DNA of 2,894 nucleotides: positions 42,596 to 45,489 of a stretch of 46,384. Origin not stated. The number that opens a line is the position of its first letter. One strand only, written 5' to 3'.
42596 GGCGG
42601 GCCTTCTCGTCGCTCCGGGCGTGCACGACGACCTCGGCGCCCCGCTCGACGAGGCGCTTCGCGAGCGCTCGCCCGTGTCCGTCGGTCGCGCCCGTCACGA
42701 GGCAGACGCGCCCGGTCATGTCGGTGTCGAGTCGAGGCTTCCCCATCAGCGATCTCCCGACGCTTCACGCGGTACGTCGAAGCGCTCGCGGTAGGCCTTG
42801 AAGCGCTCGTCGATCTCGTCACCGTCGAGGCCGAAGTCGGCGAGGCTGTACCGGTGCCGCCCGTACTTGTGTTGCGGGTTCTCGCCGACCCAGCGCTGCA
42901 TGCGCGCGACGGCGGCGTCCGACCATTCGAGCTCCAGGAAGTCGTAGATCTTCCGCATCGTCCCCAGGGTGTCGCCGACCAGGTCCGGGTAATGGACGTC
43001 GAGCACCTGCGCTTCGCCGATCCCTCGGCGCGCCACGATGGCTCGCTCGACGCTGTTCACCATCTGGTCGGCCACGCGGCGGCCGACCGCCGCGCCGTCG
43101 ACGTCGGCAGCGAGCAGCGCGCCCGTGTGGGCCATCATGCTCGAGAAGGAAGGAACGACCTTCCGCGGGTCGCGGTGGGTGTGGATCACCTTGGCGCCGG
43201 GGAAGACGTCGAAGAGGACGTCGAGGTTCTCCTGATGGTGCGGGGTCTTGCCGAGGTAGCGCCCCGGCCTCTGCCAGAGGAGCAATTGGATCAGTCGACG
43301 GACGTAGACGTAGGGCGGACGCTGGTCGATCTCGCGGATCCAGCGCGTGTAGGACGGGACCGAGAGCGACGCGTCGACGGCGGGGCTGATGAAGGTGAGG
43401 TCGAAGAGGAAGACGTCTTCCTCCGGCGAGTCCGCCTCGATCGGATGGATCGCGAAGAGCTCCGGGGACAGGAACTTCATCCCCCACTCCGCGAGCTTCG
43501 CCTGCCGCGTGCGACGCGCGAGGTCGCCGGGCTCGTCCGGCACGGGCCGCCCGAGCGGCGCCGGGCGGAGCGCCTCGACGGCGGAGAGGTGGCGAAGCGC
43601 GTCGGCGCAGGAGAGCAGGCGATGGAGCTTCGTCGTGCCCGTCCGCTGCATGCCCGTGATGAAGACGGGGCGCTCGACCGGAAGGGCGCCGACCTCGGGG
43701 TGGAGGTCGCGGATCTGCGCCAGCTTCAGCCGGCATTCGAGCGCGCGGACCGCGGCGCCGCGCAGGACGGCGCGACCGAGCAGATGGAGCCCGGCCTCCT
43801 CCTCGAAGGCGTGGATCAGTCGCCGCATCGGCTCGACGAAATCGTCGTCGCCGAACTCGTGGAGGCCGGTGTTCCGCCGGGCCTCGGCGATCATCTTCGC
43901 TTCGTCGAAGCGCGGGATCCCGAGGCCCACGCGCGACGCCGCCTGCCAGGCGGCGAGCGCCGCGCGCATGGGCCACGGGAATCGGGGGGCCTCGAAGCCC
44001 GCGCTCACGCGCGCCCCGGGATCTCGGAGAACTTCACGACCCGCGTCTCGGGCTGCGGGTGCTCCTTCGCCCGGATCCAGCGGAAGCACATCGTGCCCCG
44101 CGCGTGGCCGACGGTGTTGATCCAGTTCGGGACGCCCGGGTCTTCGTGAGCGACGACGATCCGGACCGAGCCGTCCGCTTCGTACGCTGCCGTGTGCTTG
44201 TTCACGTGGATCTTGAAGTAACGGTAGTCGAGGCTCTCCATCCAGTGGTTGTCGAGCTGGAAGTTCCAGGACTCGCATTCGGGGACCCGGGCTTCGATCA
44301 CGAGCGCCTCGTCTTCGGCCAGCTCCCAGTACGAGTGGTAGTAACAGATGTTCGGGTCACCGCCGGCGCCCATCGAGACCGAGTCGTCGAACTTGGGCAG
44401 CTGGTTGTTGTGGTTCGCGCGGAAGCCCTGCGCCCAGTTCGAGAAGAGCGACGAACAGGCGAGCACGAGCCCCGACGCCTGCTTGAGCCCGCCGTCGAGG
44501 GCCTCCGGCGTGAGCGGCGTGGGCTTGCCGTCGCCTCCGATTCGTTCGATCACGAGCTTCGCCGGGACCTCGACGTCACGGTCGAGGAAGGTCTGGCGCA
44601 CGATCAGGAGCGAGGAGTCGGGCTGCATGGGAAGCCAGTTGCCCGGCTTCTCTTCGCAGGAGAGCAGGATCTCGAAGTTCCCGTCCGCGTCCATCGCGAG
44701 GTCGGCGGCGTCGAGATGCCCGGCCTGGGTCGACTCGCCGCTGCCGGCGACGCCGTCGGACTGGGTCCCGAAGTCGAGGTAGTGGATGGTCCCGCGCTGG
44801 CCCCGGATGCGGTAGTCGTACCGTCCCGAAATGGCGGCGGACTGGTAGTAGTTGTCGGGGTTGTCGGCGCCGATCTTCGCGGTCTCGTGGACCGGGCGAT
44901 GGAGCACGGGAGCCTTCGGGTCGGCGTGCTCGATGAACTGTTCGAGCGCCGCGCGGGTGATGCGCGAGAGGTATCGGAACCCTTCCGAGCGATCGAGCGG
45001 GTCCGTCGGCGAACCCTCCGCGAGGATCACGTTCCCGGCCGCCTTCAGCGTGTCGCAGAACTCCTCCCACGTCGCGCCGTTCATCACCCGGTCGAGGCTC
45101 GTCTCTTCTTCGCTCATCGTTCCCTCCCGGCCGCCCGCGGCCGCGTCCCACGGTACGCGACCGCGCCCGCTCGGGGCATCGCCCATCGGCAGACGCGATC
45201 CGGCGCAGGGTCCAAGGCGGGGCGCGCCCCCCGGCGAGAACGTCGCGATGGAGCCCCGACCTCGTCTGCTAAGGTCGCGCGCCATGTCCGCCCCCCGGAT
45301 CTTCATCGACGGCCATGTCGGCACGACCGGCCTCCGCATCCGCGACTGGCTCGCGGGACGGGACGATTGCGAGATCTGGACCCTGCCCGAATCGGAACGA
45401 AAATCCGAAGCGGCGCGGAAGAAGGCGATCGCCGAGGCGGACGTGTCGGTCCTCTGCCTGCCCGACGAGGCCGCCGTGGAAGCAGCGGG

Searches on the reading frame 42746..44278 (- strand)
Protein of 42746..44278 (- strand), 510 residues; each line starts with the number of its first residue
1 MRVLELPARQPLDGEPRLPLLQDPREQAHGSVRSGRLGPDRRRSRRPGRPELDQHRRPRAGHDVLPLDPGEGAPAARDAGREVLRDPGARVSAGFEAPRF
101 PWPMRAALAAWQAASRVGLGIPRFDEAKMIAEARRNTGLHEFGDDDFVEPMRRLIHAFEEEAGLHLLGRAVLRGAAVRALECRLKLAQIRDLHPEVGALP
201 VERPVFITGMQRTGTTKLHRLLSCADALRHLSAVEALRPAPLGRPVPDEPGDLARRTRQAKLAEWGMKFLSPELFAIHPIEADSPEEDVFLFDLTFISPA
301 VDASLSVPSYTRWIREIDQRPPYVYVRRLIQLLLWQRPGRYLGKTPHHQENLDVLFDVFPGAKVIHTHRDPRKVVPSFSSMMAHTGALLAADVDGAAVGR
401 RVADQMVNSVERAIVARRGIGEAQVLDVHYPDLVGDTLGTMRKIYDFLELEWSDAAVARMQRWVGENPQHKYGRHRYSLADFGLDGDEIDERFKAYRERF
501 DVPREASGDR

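Call 8: search_protein_families(library=pfam, proteins=[window:42746-44278:-], max_evalue=0.0001)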
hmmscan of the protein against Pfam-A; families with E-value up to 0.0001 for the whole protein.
window:42746-44278:- (510 aa): 3 families
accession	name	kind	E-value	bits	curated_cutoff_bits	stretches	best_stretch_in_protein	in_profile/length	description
PF13469.12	Sulfotransfer_3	-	1.3e-44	153.5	27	1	204-454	1-216/216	Sulfotransferase family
PF00685.33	Sulfotransfer_1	-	1.2e-07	31.8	22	1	360-459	89-190/255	Sulfotransferase domain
PF17784.7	Sulfotransfer_4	-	9.7e-05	22.7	22.8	0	355-386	84-115/215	Sulfotransferase domain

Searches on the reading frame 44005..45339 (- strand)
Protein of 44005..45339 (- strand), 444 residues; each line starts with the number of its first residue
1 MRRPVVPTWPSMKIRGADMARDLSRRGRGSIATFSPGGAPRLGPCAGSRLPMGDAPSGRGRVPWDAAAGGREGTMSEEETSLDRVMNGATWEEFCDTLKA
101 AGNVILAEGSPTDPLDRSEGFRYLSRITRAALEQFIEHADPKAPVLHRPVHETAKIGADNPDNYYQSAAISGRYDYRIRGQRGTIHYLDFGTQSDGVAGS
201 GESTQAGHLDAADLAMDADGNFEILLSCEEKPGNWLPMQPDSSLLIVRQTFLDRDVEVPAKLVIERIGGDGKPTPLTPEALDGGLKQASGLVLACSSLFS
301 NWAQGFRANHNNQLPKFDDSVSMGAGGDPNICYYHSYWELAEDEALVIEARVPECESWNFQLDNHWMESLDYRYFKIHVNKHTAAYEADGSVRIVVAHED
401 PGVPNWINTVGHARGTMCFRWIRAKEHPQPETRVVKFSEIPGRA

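Call 8: search_protein_families(library=pfam, proteins=[window:44005-45339:-], max_evalue=0.0001)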
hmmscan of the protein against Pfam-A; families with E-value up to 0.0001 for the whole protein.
window:44005-45339:- (444 aa): 1 family
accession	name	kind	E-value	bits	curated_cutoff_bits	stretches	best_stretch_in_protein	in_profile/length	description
PF06742.16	DUF1214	-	2.1e-08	35.1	25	0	376-423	58-109/112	Protein of unknown function (DUF1214)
